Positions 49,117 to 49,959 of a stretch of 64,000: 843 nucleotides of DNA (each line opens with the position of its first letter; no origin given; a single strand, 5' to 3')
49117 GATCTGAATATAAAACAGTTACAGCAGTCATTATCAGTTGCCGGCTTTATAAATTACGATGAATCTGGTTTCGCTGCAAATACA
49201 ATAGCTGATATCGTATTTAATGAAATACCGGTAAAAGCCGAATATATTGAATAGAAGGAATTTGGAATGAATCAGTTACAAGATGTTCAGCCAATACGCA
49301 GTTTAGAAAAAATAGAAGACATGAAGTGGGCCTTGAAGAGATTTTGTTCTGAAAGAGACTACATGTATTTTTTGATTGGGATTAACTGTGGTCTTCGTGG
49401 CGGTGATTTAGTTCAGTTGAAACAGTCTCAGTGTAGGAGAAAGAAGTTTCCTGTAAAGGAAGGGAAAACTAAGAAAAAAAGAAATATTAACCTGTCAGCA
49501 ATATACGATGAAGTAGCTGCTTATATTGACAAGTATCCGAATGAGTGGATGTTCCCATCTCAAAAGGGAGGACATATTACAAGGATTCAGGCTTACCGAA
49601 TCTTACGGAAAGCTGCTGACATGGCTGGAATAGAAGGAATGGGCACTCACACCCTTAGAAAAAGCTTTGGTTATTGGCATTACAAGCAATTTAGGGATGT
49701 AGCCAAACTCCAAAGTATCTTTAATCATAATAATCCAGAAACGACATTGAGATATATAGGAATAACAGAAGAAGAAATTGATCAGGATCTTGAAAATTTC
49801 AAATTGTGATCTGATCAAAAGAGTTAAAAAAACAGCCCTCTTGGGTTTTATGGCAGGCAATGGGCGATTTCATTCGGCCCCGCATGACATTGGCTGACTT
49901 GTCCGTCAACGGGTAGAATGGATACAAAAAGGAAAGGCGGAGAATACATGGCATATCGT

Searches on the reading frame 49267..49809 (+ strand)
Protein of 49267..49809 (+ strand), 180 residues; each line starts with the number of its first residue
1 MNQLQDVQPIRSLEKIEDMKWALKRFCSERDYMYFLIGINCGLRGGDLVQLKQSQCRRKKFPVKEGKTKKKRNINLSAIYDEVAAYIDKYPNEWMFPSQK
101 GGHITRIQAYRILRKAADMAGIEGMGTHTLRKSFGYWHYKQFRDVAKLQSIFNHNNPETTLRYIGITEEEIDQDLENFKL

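Call 66: search_protein_families(library=pfam, proteins=[window:49267-49809:+], max_evalue=0.01)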
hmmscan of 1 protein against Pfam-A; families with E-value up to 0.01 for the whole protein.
window:49267-49809:+ (180 aa): 1 family
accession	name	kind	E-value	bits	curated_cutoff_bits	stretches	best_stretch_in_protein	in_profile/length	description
PF00589.27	Phage_integrase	-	1.5e-21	77.4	27.1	1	28-167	21-169/172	Phage integrase family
